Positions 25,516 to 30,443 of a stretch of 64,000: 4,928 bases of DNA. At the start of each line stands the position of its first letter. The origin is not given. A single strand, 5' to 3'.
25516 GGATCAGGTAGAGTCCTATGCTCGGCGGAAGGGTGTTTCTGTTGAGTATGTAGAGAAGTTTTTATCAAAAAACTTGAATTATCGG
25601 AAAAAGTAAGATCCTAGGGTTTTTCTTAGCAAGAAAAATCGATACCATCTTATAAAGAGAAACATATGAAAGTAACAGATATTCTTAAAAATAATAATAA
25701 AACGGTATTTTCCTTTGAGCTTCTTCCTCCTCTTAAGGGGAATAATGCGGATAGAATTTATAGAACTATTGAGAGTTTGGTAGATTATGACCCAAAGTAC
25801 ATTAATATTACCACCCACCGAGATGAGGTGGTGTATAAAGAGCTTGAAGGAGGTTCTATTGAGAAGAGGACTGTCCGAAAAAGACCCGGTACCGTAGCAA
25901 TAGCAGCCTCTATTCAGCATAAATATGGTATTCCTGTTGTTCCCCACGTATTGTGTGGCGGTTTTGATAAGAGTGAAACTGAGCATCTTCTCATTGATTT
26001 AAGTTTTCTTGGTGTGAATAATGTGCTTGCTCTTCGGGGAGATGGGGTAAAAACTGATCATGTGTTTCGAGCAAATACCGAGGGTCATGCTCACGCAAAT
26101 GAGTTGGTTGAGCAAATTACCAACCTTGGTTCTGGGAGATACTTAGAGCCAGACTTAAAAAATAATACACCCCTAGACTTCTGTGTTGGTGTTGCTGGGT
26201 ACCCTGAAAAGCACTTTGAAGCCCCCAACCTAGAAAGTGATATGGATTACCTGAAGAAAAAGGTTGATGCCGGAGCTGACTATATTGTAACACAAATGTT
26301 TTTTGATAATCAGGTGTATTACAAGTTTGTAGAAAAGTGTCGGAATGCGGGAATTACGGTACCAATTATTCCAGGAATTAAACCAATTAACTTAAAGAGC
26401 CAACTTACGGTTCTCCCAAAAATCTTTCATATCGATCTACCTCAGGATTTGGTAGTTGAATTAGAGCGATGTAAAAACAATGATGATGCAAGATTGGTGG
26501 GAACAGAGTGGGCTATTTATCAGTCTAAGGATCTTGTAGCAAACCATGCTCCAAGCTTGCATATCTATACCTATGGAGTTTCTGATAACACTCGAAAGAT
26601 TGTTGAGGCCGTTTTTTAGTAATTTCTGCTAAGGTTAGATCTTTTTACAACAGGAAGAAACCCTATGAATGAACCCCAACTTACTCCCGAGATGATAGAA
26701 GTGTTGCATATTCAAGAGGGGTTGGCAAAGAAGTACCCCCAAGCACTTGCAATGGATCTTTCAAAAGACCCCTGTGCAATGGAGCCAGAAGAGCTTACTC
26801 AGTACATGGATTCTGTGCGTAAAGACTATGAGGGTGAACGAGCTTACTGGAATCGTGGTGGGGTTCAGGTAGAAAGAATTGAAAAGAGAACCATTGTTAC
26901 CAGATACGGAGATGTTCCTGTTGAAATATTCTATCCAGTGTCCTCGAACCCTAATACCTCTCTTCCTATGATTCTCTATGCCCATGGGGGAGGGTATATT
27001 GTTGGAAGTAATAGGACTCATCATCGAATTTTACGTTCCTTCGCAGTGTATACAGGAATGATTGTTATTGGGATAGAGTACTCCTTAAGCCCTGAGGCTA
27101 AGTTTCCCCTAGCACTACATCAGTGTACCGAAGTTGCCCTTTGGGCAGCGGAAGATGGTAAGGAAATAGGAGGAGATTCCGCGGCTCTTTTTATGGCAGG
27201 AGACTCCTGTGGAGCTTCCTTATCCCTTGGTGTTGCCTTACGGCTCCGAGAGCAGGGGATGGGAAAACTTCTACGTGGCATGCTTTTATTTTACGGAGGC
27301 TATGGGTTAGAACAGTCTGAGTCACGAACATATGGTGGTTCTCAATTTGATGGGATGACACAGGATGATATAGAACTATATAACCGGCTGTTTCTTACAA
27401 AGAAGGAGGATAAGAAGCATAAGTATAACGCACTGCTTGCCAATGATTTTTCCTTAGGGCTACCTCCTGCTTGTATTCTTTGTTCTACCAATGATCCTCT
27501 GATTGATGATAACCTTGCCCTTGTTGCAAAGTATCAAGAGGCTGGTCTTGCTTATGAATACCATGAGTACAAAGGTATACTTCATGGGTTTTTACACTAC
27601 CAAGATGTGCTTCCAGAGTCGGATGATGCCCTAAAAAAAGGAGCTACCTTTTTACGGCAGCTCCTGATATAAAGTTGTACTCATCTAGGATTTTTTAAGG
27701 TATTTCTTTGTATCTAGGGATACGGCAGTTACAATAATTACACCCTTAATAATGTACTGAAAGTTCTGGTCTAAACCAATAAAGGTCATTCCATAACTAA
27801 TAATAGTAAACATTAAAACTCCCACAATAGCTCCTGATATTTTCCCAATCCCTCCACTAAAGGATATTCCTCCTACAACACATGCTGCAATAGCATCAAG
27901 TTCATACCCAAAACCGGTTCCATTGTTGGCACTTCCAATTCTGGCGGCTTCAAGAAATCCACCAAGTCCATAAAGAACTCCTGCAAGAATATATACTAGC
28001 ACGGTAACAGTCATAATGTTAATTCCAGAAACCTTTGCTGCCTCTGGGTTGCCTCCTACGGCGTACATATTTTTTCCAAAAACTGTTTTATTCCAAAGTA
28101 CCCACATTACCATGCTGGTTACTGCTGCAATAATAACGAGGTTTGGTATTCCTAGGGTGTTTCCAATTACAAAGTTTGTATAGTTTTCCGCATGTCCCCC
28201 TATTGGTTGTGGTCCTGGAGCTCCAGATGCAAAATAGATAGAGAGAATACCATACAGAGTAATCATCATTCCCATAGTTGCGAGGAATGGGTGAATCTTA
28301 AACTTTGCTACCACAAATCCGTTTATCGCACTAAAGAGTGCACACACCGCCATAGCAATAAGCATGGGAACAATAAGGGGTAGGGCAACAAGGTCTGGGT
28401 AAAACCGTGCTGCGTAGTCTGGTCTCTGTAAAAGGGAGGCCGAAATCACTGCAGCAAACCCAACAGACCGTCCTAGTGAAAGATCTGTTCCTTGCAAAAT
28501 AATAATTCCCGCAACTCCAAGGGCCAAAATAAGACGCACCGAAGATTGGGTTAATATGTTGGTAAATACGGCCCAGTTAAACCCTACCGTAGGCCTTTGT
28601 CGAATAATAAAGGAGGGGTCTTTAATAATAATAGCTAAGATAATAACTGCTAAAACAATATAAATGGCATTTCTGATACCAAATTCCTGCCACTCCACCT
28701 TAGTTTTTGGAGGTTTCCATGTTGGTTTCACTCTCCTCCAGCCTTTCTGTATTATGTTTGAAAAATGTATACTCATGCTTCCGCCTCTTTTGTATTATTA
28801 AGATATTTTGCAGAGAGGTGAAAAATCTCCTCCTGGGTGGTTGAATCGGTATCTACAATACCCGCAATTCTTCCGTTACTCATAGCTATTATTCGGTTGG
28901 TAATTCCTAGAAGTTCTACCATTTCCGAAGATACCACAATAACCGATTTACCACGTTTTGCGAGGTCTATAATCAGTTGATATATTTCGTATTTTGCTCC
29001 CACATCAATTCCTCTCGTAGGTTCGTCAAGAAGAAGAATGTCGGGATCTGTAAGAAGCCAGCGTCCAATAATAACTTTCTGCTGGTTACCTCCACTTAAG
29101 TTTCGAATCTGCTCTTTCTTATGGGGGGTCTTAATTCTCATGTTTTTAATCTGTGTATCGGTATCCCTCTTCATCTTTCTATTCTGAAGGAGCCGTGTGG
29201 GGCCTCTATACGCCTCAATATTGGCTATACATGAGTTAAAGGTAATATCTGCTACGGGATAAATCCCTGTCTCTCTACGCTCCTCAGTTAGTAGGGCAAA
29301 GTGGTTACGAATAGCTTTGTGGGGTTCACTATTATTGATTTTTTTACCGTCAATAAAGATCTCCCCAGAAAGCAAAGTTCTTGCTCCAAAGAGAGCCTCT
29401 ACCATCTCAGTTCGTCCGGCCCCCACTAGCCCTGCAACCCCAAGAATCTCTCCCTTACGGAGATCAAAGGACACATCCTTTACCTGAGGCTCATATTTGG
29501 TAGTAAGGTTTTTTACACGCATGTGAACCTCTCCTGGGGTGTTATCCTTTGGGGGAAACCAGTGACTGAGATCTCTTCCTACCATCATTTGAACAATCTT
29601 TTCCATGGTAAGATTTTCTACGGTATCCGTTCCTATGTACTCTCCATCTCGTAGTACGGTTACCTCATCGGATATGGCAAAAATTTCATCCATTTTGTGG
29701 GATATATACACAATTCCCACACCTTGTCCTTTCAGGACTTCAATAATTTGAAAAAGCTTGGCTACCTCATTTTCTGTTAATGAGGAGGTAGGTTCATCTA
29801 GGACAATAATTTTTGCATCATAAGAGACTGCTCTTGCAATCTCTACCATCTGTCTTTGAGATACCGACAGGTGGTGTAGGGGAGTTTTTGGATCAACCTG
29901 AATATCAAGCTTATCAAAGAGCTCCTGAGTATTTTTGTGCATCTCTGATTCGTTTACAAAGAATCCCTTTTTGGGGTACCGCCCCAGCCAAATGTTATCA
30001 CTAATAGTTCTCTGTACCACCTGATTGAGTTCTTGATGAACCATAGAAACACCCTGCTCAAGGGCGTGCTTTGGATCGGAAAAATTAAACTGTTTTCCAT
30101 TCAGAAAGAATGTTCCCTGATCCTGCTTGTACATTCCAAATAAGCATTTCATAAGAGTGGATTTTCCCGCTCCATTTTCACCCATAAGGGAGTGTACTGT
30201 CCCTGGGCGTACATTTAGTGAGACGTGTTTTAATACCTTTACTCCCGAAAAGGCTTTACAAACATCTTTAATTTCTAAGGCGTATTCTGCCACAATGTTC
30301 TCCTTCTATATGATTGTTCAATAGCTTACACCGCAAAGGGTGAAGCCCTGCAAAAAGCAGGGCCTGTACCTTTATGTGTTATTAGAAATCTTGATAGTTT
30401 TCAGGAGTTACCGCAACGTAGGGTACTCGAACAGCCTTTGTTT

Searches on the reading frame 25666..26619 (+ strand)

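Call 93: search_protein_families(library=pfam, proteins=[window:25666-26619:+], max_evalue=0.00001)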
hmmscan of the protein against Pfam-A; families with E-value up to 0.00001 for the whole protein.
window:25666-26619:+ (317 aa): 1 family
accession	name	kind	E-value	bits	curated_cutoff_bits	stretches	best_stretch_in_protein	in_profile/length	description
PF02219.23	MTHFR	-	2.4e-64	217.9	24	1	5-315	4-285/287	Methylenetetrahydrofolate reductase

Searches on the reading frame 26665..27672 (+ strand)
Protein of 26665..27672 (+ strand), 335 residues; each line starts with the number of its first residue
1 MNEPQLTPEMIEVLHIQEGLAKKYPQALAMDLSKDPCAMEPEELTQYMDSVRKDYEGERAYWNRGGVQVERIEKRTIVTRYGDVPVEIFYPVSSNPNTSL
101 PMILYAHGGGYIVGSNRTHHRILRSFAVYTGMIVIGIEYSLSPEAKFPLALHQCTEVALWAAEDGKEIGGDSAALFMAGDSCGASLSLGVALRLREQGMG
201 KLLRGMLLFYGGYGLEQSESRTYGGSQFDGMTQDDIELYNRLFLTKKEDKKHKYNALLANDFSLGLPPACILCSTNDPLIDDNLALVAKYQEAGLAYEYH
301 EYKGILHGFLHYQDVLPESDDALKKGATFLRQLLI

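Call 93: search_protein_families(library=pfam, proteins=[window:26665-27672:+], max_evalue=0.00001)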
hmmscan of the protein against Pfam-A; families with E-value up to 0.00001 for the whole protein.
window:26665-27672:+ (335 aa): 2 families
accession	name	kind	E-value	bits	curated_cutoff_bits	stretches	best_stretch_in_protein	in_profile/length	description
PF07859.19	Abhydrolase_3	-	5.5e-50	170.5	25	1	103-310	1-209/210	alpha/beta hydrolase fold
PF20434.5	BD-FAE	-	4.9e-12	46.3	26.8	1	94-197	7-113/215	BD-FAE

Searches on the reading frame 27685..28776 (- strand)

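Call 93: search_protein_families(library=pfam, proteins=[window:27685-28776:-], max_evalue=0.00001)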
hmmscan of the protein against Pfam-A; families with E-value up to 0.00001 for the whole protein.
window:27685-28776:- (363 aa): 1 family
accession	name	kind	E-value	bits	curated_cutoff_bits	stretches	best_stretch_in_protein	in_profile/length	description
PF02653.21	BPD_transp_2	-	2e-37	129.2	26.8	1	72-351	3-268/269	Branched-chain amino acid transport system / permease component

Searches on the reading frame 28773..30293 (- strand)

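Call 93: search_protein_families(library=pfam, proteins=[window:28773-30293:-], max_evalue=0.00001)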
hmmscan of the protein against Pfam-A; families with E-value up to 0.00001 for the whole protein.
window:28773-30293:- (506 aa): 2 families
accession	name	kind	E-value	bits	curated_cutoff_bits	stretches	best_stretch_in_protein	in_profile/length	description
PF00005.33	ABC_tran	-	9.1e-56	188.7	25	2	21-170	1-137/137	ABC transporter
PF13304.12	AAA_21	-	2.3e-09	38.2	27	0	394-454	233-296/304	AAA domain, putative AbiEii toxin, Type IV TA system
